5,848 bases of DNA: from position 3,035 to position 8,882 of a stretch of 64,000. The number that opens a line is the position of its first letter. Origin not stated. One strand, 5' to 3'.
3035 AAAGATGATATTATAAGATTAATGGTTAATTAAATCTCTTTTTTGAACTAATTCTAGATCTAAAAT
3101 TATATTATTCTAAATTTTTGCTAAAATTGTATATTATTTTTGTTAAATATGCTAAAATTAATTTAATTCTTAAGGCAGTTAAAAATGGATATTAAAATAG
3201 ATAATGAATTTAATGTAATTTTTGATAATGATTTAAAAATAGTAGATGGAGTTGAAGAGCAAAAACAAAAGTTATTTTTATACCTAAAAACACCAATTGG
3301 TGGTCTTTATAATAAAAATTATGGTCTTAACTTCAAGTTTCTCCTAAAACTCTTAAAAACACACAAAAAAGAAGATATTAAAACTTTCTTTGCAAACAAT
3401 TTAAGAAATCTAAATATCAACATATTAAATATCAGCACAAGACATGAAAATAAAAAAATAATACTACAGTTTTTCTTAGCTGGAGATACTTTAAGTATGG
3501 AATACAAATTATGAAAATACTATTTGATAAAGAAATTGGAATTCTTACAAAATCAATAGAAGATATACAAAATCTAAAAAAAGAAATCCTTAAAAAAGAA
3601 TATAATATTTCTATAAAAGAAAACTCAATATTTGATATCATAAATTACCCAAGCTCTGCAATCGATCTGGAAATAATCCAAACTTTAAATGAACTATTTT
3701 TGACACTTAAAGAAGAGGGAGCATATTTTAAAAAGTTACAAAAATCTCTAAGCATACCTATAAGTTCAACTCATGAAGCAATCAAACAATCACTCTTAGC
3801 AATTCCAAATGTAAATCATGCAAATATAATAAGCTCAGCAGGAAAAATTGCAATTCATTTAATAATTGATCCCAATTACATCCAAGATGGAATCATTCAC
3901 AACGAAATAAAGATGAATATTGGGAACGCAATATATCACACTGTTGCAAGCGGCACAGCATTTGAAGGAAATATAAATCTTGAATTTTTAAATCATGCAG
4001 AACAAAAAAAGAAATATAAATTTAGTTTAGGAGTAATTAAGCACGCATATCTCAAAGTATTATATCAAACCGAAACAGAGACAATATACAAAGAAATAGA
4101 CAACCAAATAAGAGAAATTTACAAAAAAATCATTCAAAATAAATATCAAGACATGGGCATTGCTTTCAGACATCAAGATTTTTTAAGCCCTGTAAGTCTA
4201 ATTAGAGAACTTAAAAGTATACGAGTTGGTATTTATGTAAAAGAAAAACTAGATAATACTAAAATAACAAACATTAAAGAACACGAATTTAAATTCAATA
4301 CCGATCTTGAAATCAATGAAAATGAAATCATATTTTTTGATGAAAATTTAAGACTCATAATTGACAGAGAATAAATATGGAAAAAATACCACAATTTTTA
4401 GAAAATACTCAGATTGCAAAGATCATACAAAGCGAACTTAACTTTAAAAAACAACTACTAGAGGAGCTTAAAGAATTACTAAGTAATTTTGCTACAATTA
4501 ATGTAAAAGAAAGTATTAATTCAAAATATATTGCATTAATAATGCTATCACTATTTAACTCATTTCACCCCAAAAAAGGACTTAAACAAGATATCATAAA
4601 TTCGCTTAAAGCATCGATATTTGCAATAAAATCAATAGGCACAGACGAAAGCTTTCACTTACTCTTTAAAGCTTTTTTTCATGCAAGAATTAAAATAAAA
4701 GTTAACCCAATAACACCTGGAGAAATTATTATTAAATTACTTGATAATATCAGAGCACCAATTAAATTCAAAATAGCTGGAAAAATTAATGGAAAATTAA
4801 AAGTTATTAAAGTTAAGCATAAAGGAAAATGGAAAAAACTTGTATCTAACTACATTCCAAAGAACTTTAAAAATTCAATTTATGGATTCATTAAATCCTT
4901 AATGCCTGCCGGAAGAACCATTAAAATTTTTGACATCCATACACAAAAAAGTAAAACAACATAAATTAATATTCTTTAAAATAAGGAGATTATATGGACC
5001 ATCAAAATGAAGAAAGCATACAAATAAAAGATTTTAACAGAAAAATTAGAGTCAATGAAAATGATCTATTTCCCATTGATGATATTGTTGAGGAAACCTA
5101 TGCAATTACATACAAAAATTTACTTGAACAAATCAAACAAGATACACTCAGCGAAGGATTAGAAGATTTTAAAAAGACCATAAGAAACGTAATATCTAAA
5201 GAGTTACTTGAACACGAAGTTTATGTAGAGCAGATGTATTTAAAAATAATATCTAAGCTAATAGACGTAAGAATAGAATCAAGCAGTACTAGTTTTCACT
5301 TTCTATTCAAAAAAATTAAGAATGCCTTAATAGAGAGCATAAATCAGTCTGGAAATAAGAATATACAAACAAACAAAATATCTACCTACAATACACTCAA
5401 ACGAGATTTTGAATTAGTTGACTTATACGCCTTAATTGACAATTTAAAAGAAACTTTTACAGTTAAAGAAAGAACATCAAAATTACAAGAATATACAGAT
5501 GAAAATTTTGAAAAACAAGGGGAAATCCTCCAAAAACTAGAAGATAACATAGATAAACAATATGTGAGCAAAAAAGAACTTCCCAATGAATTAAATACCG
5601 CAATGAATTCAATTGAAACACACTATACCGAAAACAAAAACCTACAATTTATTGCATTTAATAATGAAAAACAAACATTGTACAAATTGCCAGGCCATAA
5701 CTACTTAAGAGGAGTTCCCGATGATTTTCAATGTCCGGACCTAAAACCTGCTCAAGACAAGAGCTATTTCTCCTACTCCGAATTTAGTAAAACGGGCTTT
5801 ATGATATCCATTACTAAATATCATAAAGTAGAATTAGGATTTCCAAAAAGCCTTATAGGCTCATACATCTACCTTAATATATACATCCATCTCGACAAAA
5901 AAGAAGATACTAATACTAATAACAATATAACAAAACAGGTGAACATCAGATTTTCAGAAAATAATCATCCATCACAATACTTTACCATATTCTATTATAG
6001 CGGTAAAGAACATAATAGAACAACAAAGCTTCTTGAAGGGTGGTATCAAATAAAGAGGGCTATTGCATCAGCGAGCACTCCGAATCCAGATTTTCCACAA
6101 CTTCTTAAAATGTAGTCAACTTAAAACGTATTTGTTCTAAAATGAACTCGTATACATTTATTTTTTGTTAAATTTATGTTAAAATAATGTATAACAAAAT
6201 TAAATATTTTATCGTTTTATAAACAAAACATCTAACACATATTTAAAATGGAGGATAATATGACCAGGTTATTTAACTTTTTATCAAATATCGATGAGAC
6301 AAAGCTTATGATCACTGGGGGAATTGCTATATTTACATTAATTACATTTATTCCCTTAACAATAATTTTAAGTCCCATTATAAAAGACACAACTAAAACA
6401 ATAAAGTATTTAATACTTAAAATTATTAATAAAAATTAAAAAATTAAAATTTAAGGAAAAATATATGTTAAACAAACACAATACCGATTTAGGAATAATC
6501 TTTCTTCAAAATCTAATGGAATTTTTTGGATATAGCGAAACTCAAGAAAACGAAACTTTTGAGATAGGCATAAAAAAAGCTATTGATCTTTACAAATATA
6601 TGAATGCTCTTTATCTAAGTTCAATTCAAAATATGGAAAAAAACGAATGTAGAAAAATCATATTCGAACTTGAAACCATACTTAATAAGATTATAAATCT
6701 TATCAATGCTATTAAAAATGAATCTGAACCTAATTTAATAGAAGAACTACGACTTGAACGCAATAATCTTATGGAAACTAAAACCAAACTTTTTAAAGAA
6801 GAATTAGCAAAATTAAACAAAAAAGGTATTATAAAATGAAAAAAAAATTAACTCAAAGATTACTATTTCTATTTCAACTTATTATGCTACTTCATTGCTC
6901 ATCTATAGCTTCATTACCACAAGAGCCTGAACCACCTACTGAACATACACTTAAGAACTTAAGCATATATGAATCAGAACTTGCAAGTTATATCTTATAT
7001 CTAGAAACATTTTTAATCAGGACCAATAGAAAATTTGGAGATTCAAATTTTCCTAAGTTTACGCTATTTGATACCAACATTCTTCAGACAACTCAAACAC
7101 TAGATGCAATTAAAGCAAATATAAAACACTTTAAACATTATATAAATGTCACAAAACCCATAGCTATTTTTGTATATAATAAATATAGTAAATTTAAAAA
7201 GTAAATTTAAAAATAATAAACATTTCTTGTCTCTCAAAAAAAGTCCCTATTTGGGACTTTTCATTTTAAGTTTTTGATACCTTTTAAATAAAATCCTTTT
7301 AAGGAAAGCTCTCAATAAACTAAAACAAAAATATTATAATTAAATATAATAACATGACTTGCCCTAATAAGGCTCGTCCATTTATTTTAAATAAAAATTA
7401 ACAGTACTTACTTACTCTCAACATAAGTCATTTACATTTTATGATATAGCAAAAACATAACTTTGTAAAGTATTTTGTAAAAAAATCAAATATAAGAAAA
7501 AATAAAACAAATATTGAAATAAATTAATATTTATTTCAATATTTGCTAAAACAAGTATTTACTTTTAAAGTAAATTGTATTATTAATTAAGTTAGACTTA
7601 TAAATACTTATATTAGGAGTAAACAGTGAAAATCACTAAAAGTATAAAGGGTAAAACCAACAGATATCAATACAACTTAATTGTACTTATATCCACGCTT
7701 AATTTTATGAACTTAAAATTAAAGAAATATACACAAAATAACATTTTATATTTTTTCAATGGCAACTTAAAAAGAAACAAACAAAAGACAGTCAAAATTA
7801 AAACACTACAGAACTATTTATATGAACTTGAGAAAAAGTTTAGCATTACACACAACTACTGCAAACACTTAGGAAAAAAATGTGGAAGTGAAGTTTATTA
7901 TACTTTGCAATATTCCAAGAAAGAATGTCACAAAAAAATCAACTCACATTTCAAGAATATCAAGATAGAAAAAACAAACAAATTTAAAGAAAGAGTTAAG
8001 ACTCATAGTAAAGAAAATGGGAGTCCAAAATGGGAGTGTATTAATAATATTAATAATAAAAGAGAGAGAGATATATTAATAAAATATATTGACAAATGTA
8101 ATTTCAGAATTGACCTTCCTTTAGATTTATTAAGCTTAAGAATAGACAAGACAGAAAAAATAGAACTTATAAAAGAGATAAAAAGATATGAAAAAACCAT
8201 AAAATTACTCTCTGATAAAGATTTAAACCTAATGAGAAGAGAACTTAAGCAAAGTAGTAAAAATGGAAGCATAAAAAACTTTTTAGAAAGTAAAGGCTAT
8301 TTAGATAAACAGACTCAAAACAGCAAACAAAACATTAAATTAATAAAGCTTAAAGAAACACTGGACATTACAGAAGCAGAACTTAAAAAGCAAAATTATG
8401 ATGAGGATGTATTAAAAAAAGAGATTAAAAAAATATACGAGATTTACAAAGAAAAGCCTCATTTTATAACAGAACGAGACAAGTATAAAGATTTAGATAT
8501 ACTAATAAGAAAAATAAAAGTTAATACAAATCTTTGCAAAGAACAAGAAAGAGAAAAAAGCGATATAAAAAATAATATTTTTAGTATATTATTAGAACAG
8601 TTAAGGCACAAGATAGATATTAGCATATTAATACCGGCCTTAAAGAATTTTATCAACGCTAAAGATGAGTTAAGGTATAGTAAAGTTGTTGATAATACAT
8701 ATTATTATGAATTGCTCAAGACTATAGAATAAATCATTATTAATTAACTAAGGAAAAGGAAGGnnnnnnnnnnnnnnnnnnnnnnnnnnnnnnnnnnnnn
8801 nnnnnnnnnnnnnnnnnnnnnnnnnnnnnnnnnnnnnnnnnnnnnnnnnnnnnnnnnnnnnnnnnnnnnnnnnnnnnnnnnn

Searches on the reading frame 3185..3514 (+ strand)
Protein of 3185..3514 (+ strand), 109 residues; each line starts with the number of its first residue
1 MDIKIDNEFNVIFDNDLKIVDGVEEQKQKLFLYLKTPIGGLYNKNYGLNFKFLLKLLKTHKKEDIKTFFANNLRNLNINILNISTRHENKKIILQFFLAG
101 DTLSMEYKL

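Call 8: search_protein_families(library=pfam, proteins=[window:3185-3514:+], max_evalue=0.01)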
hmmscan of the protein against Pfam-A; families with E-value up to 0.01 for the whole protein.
window:3185-3514:+ (109 aa): 1 family
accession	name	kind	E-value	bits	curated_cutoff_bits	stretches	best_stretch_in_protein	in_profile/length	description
PF10934.14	Sheath_initiator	-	6.7e-08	33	32.9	1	1-67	1-71/104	Contractile injection system sheath initiator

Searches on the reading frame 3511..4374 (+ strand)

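Call 8: search_protein_families(library=pfam, proteins=[window:3511-4374:+], max_evalue=0.01)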
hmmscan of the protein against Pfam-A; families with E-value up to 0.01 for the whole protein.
window:3511-4374:+ (287 aa): 1 family
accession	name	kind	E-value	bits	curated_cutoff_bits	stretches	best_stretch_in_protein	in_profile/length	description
PF03434.18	DUF276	-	1.3e-90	304.1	25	1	1-286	1-291/291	DUF276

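Call 11: search_protein_families(library=phrogs, proteins=[window:3511-4374:+], max_evalue=0.01)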
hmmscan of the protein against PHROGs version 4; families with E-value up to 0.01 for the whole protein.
window:3511-4374:+ (287 aa): 0 families

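Call 97: search_protein_families(library=ncbifam, proteins=[window:3511-4374:+], max_evalue=0.01)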
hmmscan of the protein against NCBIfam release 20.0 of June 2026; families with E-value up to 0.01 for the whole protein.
window:3511-4374:+ (287 aa): 0 families

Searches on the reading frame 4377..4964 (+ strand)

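Call 8: search_protein_families(library=pfam, proteins=[window:4377-4964:+], max_evalue=0.01)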
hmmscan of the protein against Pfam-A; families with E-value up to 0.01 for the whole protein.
window:4377-4964:+ (195 aa): 1 family
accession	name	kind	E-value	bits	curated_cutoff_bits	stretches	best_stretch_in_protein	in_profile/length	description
PF05246.16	DUF735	-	1.2e-65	221.9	23.4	1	3-190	2-196/211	Protein of unknown function (DUF735)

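Call 11: search_protein_families(library=phrogs, proteins=[window:4377-4964:+], max_evalue=0.01)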
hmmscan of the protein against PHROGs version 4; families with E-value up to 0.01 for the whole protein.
window:4377-4964:+ (195 aa): 0 families

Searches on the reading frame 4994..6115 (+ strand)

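Call 8: search_protein_families(library=pfam, proteins=[window:4994-6115:+], max_evalue=0.01)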
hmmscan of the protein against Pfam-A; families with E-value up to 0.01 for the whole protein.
window:4994-6115:+ (373 aa): 1 family
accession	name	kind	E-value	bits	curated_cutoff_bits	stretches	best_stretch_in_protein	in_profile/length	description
PF05085.17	DUF685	-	1.5e-20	74.1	25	2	5-119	6-117/265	Protein of unknown function (DUF685)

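Call 11: search_protein_families(library=phrogs, proteins=[window:4994-6115:+], max_evalue=0.01)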
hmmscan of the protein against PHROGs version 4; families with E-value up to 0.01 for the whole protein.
window:4994-6115:+ (373 aa): 0 families

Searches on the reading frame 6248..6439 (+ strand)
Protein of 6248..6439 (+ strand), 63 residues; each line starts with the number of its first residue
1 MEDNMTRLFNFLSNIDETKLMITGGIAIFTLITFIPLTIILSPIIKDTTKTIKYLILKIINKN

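Call 8: search_protein_families(library=pfam, proteins=[window:6248-6439:+], max_evalue=0.01)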
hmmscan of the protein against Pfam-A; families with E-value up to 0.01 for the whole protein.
window:6248-6439:+ (63 aa): 1 family
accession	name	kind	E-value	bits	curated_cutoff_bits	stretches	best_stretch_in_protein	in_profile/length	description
PF05102.17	Holin_BlyA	-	1.8e-05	25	27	1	7-63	5-58/61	holin, BlyA family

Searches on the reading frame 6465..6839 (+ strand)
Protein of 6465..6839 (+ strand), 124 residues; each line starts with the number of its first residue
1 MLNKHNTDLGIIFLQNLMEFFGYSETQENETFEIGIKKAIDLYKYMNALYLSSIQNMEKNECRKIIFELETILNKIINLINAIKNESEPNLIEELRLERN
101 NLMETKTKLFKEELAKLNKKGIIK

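Call 8: search_protein_families(library=pfam, proteins=[window:6465-6839:+], max_evalue=0.01)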
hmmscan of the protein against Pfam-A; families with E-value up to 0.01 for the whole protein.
window:6465-6839:+ (124 aa): 1 family
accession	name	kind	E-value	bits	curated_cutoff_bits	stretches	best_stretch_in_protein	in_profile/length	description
PF05289.16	BLYB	-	2.9e-33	115.1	25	1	3-119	1-117/120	Borrelia hemolysin accessory protein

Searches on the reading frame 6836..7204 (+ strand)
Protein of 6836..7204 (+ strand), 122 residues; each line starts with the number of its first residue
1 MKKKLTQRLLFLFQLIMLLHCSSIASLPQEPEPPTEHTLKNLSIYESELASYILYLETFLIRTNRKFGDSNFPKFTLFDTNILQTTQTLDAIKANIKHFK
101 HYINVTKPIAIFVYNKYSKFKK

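Call 8: search_protein_families(library=pfam, proteins=[window:6836-7204:+], max_evalue=0.01)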
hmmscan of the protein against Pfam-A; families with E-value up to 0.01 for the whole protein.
window:6836-7204:+ (122 aa): 1 family
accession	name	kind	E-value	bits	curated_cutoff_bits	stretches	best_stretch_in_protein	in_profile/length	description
PF02999.19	Borrelia_orfD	-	8.5e-24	84.2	27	1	26-119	1-100/100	Borrelia orf-D family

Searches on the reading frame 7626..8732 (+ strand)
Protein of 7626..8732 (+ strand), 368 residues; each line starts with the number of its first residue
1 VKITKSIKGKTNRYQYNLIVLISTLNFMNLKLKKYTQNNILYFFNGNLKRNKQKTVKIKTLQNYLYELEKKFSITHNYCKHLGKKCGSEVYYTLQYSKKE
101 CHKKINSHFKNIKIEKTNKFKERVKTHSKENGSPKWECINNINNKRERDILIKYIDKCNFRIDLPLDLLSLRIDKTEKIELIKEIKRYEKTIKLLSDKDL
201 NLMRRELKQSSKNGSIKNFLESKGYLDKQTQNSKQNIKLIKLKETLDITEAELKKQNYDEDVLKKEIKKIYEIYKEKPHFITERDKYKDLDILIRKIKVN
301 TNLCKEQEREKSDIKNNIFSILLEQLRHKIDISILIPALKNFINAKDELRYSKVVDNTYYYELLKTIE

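Call 8: search_protein_families(library=pfam, proteins=[window:7626-8732:+], max_evalue=0.01)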
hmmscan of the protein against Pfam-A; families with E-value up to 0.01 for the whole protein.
window:7626-8732:+ (368 aa): 1 family
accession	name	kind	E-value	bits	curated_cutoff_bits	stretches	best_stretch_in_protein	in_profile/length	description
PF02414.20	Borrelia_orfA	-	1.5e-73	248.4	25.8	1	14-320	2-288/288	Borrelia ORF-A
